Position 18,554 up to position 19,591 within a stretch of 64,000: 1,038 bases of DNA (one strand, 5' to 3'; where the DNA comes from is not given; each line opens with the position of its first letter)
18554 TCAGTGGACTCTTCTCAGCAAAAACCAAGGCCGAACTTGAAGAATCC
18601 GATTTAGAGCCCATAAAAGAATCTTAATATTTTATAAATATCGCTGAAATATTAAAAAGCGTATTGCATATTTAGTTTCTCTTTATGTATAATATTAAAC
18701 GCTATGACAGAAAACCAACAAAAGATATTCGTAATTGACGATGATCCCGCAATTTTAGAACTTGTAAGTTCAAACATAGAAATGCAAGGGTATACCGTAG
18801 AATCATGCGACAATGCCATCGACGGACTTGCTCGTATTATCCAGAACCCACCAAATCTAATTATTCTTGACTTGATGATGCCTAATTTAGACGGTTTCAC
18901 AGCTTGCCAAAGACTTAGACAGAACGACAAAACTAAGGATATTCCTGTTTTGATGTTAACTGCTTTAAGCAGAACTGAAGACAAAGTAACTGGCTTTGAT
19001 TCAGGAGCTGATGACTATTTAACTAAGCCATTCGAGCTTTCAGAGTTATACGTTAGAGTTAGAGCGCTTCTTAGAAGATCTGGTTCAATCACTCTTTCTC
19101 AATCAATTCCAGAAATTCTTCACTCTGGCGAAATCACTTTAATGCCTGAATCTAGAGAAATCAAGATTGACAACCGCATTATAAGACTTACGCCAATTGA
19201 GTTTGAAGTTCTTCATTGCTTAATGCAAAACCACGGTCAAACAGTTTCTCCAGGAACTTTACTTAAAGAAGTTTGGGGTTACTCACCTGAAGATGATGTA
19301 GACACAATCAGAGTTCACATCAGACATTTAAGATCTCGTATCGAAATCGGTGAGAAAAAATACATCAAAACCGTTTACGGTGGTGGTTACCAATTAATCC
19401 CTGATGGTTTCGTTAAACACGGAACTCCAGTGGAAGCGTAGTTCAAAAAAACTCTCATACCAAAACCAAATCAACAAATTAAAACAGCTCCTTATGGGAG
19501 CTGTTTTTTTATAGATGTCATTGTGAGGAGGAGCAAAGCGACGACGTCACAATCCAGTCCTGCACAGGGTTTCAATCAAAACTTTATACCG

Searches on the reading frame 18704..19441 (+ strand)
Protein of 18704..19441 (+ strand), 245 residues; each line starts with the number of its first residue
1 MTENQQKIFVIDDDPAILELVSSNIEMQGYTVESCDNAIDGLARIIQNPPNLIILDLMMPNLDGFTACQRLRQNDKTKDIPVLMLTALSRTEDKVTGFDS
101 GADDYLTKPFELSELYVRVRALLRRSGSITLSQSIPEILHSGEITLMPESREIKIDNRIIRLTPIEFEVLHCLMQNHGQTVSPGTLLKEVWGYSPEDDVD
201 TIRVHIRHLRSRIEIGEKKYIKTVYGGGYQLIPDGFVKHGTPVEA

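Call 57: search_protein_families(library=ncbifam, proteins=[window:18704-19441:+], max_evalue=0.00001)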
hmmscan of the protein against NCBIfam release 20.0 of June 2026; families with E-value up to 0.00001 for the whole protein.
window:18704-19441:+ (245 aa): 86 families (the best 25 are shown)
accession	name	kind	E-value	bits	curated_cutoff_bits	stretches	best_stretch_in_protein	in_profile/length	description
NF045944.1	ResRegRpaBCyano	equivalog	1.3e-57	194.9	330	1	10-230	2-226/229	response regulator transcription factor RpaB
TIGR02154.1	PhoB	equivalog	1.5e-57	194.5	296.2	1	5-231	2-225/226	phosphate regulon transcriptional regulator PhoB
NF040689.1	MtrAB_MtrA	equivalog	6.3e-56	189.2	300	1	8-230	1-217/219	MtrAB system response regulator MtrA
NF033117.2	vanR_ACDEGLN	exception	1.9e-51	174.8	350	1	8-231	1-225/226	VanR-ABDEGLN family response regulator transcription factor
NF053854.1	RespRegPhoBBctds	equivalog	8.9e-50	169.1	270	1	8-230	1-223/225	two-component system response regulator PhoB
TIGR01387.1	cztR_silR_copR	subfamily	3.2e-48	164.3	279.2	1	8-231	1-218/218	heavy metal response regulator transcription factor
NF041733.1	resp_reg_CseB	equivalog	2.2e-47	161.3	350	1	7-231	2-226/228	two-component system response regulator CseB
NF007928.2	PRK10643.1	equivalog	4.6e-47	160.4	330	1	7-231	2-216/216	two-component system response regulator PmrA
NF040534.1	resp_reg_YycF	equivalog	5.2e-47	160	340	1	6-231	1-227/231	response regulator YycF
NF007005.1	PRK09468.1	equivalog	2.1e-45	155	331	1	4-235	2-235/237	osmolarity response regulator transcription factor OmpR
NF000402.1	vanR-B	exception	2.8e-44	151.2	480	1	7-231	4-216/219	vancomycin resistance response regulator transcription factor VanR-B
NF041734.1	resp_reg_RppA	equivalog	1.6e-43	148.7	250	1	7-231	2-227/229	two-component system response regulator RppA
NF008296.0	PRK11083.1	equivalog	3.4e-43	147.7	273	1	4-231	2-225/228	two-component system response regulator CreB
NF000401.1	vanR-A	exception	5.5e-42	143.8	500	1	6-231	3-229/231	vancomycin resistance response regulator transcription factor VanR-A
NF033120.0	vanR_FM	exception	3.2e-41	141.5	460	1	7-230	5-228/231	vancomycin resistance response regulator transcription factor, VanR-F/VanR-M family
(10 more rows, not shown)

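Call 58: list_cluster_members(proteins=[window:18704-19441:+, window:23175-24476:+, L006:287-1588:-, L009:1596-2333:-, P0004, window:32070-34265:-])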
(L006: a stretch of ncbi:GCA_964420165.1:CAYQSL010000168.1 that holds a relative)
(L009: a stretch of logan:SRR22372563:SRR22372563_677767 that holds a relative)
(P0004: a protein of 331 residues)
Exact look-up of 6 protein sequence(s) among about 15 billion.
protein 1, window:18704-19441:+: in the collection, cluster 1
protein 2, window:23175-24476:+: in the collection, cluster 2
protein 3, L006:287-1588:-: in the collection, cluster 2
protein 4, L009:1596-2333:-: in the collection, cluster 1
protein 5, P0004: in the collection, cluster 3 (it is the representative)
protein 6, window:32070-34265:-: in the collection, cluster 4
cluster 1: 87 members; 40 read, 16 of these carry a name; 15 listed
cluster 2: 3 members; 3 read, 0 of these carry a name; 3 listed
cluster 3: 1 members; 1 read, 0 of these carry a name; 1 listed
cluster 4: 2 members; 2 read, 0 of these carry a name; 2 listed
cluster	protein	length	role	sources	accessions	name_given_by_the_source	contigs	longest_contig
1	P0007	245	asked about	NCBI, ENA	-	-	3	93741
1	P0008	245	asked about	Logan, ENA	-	-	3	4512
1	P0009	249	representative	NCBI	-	-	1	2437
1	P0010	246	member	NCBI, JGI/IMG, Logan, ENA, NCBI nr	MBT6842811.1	MAG: response regulator transcription factor [Candidatus Melainabacteria bacterium] | two-component system, OmpR family, response regulator RpaA | response regulator transcription factor [Candidatus Melainabacteria bacterium]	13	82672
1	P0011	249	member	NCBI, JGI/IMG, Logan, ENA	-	two-component system, OmpR family, response regulator RpaA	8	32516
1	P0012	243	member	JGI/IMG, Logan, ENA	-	two-component system response regulator RpaA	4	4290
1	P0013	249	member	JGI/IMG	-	two-component system, OmpR family, response regulator RpaA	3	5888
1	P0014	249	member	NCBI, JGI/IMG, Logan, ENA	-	two-component system response regulator RpaA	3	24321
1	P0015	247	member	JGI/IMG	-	two-component system, OmpR family, response regulator RpaA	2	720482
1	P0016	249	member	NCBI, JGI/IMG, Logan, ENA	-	two-component system response regulator RpaA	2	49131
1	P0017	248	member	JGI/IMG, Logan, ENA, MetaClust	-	\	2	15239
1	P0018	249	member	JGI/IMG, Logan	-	two-component system response regulator RpaA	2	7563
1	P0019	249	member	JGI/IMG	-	two-component system response regulator RpaA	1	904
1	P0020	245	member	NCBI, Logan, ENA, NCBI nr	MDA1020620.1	MAG: response regulator transcription factor [Cyanobacteria bacterium] | response regulator transcription factor [Cyanobacteriota bacterium]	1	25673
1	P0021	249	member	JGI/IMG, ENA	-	two-component system, OmpR family, response regulator RpaA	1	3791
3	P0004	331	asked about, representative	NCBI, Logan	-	-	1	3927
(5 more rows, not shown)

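Call 59: find_encoding_contigs(protein=P0010, flank=6000, max_places=4)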
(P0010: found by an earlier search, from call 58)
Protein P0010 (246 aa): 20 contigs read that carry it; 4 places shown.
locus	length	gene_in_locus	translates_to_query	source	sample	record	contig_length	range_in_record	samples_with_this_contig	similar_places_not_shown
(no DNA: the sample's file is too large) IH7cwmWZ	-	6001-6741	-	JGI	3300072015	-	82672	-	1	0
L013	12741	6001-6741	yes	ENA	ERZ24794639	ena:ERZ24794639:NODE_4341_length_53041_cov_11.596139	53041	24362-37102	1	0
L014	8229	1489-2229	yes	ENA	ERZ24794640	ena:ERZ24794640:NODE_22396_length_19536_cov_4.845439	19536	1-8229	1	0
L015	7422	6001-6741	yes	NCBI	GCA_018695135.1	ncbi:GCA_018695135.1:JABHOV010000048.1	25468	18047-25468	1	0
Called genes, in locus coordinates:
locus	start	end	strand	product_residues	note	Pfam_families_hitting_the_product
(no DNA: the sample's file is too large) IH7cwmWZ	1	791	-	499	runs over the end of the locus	PF00933:Glyco_hydro_3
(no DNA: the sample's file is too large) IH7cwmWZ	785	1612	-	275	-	PF02621:VitK2_biosynth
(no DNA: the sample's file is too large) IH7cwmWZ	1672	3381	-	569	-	PF00795:CN_hydrolase, PF02540:NAD_synthase, PF03054:tRNA_Me_trans (faint)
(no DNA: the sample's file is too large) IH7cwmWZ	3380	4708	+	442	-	PF02784:Orn_Arg_deC_N, PF00278:Orn_DAP_Arg_deC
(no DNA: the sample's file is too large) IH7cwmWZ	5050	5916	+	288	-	PF02457:DAC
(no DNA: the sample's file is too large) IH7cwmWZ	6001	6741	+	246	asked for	PF00072:Response_reg, PF00486:Trans_reg_C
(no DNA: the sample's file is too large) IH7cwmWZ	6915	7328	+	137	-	-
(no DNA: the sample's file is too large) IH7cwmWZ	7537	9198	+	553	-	PF00682:HMGL-like, PF22617:HCS_D2, PF08502:LeuA_dimer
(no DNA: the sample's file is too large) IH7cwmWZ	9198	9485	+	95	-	-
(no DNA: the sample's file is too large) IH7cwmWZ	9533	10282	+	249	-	PF00902:TatC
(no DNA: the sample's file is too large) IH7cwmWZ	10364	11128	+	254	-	-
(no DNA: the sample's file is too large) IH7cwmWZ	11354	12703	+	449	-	-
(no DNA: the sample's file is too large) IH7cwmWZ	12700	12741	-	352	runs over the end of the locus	-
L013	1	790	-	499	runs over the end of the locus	PF00933:Glyco_hydro_3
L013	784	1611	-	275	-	PF02621:VitK2_biosynth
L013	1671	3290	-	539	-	PF00795:CN_hydrolase, PF02540:NAD_synthase, PF03054:tRNA_Me_trans (faint)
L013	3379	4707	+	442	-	PF02784:Orn_Arg_deC_N, PF00278:Orn_DAP_Arg_deC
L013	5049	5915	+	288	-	PF02457:DAC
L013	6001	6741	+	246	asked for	PF00072:Response_reg, PF00486:Trans_reg_C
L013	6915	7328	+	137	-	-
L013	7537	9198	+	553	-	PF00682:HMGL-like, PF22617:HCS_D2, PF08502:LeuA_dimer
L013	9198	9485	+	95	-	-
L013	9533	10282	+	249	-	PF00902:TatC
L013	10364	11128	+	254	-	-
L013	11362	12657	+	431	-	-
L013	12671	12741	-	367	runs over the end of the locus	-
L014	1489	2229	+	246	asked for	PF00072:Response_reg, PF00486:Trans_reg_C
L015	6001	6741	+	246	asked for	PF00072:Response_reg, PF00486:Trans_reg_C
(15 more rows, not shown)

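Call 60: find_encoding_contigs(protein=P0015, flank=6000, max_places=3)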
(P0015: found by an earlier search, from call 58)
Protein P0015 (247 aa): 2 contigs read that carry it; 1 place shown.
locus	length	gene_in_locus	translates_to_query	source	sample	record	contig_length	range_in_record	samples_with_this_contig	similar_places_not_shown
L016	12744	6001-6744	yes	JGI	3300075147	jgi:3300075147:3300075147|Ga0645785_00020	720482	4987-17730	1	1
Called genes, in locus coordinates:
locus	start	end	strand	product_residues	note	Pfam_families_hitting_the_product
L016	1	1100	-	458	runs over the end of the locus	PF00933:Glyco_hydro_3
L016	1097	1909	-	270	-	PF02621:VitK2_biosynth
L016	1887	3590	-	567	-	PF00795:CN_hydrolase, PF02540:NAD_synthase, PF00733:Asn_synthase (weak)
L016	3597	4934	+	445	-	PF02784:Orn_Arg_deC_N, PF00278:Orn_DAP_Arg_deC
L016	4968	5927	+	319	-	PF02457:DAC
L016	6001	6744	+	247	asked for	PF00072:Response_reg, PF00486:Trans_reg_C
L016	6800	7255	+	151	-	-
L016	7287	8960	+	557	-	PF00682:HMGL-like, PF22617:HCS_D2, PF08502:LeuA_dimer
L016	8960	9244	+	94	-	-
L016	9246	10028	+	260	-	PF00902:TatC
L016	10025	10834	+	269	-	PF07719:TPR_2 (faint), PF13181:TPR_8 (faint)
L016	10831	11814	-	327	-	PF02951:GSH-S_N, PF02955:GSH-S_ATP, PF08443:RimK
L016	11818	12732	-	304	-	PF01745:IPT, PF01715:IPPT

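Call 61: find_encoding_contigs(protein=P0020, flank=6000, max_places=3)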
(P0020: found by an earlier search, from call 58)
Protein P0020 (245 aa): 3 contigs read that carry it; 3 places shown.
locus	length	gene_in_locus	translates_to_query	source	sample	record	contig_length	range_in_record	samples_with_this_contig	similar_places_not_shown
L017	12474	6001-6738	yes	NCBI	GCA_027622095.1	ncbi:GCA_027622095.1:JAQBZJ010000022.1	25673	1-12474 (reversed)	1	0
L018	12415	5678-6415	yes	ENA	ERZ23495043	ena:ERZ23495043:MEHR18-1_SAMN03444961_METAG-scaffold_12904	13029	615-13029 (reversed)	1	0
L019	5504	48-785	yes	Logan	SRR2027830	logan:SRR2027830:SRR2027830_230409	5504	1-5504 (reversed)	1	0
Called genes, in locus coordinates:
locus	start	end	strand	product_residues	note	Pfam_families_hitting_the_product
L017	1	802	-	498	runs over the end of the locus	PF00933:Glyco_hydro_3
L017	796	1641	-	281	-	PF02621:VitK2_biosynth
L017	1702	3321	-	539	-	PF00795:CN_hydrolase, PF02540:NAD_synthase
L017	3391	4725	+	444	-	PF02784:Orn_Arg_deC_N, PF00278:Orn_DAP_Arg_deC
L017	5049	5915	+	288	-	PF02457:DAC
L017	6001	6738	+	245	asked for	PF00072:Response_reg, PF00486:Trans_reg_C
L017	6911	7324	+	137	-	-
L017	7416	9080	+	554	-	PF00682:HMGL-like, PF22617:HCS_D2, PF08502:LeuA_dimer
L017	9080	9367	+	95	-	-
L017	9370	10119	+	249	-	PF00902:TatC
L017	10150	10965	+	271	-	-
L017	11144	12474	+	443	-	?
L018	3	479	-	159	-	?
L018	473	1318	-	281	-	PF02621:VitK2_biosynth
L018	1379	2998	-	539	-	PF00795:CN_hydrolase, PF02540:NAD_synthase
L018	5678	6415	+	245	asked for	PF00072:Response_reg, PF00486:Trans_reg_C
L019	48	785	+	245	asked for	PF00072:Response_reg, PF00486:Trans_reg_C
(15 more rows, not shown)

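Call 74: search_protein_families(library=pfam, proteins=[L013:6915-7328:+], max_evalue=0.01)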
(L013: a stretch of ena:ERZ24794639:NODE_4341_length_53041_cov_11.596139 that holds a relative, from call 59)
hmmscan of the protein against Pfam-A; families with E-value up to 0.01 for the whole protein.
L013:6915-7328:+ (137 aa): 0 families
